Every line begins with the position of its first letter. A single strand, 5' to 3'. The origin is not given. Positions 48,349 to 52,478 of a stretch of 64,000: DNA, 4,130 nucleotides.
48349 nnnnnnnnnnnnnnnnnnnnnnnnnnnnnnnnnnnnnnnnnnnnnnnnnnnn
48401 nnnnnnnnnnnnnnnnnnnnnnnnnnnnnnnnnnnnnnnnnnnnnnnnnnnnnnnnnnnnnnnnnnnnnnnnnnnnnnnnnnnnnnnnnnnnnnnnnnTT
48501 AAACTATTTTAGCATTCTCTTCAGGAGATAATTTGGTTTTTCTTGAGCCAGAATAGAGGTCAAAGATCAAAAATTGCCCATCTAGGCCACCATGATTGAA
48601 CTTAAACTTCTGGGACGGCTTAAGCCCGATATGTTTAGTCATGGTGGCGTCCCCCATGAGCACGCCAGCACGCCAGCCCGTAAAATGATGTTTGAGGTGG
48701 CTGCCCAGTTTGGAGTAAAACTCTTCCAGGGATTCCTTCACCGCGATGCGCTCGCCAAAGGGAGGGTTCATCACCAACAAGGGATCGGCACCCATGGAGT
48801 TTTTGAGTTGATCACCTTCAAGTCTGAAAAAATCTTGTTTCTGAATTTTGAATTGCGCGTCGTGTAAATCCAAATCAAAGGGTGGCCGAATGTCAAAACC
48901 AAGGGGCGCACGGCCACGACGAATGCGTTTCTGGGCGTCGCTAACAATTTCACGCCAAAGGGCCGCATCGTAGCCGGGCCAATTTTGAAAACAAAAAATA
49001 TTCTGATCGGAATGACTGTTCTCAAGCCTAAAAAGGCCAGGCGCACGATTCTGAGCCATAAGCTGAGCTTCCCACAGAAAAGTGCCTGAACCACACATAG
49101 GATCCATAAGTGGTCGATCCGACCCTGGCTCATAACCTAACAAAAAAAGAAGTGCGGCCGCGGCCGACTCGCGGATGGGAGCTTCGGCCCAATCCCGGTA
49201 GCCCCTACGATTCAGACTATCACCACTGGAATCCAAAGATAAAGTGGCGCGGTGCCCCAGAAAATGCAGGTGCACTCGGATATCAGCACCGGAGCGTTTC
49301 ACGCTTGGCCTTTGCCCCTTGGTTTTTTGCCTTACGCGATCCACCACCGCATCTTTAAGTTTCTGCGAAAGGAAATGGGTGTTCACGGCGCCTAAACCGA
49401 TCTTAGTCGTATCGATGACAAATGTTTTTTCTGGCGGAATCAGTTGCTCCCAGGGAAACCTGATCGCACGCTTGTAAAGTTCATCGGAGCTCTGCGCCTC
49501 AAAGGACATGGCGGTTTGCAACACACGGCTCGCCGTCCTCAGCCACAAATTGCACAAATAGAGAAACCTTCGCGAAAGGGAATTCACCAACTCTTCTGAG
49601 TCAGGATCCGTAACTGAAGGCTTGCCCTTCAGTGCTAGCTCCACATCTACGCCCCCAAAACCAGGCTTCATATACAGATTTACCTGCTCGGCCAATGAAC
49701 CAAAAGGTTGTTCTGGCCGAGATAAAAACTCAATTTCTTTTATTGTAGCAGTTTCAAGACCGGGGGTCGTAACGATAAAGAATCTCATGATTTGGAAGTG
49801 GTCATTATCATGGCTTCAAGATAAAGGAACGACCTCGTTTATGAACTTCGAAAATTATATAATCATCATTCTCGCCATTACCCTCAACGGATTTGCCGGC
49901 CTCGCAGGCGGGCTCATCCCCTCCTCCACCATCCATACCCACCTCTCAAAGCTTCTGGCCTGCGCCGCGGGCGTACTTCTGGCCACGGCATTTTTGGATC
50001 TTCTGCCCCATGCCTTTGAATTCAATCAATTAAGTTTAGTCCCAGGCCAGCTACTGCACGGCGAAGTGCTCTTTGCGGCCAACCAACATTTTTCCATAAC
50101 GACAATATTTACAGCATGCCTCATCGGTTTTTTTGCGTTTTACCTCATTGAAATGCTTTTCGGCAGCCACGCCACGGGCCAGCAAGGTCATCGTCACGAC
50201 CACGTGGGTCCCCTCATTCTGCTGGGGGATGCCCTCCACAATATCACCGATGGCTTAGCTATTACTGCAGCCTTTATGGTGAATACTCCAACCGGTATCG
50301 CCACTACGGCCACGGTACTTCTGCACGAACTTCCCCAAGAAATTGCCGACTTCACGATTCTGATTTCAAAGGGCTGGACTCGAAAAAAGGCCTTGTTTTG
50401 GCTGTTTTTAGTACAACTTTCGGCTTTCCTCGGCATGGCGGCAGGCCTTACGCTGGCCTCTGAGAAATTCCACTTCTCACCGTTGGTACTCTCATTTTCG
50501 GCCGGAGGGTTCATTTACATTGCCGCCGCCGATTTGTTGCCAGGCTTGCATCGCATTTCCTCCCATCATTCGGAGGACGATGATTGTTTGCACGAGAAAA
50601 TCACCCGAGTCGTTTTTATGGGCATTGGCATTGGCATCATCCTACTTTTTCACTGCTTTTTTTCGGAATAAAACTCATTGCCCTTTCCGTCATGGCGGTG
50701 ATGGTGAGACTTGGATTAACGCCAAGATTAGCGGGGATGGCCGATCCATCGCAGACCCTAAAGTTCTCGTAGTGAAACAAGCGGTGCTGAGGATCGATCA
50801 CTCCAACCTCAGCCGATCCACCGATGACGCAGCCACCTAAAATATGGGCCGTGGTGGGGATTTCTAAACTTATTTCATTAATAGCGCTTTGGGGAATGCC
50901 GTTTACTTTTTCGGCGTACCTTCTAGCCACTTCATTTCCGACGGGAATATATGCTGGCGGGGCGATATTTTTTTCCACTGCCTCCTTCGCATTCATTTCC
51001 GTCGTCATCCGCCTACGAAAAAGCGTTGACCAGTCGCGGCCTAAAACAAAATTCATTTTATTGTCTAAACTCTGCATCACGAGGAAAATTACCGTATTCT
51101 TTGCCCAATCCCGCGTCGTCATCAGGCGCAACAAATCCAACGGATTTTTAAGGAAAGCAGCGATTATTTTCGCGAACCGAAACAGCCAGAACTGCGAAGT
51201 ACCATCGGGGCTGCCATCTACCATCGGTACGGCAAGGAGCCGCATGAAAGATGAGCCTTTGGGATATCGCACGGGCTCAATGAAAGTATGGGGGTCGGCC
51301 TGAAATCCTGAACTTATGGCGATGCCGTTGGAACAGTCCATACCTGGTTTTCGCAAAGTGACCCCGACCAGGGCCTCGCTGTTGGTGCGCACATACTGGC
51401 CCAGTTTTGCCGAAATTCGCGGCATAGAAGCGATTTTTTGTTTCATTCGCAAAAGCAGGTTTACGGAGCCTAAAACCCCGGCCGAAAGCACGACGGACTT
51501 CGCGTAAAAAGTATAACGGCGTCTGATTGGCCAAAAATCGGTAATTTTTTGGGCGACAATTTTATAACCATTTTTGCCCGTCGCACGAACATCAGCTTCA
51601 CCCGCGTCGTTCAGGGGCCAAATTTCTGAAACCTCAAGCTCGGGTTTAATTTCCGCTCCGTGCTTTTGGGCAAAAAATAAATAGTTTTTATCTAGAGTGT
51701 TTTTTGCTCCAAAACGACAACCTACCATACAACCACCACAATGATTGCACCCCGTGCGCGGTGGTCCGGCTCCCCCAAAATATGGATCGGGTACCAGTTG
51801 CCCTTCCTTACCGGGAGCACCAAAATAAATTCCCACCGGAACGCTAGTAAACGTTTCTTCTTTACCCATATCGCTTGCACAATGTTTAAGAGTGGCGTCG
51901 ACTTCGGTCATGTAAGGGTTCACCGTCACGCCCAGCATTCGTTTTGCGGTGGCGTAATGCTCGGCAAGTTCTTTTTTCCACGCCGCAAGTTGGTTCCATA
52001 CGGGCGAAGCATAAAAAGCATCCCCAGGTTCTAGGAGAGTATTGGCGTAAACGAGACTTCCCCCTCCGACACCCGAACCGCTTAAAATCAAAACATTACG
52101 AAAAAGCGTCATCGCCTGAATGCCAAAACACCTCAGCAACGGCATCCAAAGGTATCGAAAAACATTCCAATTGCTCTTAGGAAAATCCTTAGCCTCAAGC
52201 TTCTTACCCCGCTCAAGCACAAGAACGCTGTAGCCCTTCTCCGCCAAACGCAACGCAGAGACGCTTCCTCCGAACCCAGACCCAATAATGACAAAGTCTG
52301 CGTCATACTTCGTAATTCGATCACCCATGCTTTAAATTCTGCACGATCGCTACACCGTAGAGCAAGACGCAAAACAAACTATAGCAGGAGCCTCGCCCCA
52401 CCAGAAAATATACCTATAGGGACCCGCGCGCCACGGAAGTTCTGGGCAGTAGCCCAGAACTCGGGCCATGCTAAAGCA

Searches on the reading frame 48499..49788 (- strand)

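Call 28: search_protein_families(library=pfam, proteins=[window:48499-49788:-], max_evalue=0.0001)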
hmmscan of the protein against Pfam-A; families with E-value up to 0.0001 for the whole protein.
window:48499-49788:- (429 aa): 3 families
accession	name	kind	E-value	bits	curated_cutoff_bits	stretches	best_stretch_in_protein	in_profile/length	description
PF01170.24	UPF0020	-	6.1e-27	95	22.3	1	195-405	1-194/197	RMKL-like, methyltransferase domain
PF02926.22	THUMP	-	2.8e-17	63.3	20.6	1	99-186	2-84/84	THUMP domain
PF22020.1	RlmL_1st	-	3.8e-05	24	27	0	76-90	41-55/55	RlmL ferredoxin-like domain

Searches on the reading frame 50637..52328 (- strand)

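Call 28: search_protein_families(library=pfam, proteins=[window:50637-52328:-], max_evalue=0.0001)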
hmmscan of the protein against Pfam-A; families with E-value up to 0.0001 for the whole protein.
window:50637-52328:- (563 aa): 5 families
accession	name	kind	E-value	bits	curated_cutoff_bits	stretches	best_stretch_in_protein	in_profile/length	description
PF05199.19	GMC_oxred_C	-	1.9e-13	51.6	24.6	1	486-546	78-138/139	GMC oxidoreductase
PF00732.25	GMC_oxred_N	-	1.3e-09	38.6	23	1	192-294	109-199/218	GMC oxidoreductase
PF01266.30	DAO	-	1.9e-07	31.4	27.9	1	11-42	1-32/353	FAD dependent oxidoreductase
PF13450.12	NAD_binding_8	-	3.3e-06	27.7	21.9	1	14-43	1-30/68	NAD(P)-binding Rossmann-like domain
PF00890.30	FAD_binding_2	-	3.7e-05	23.5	20.4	1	11-43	1-33/414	FAD binding domain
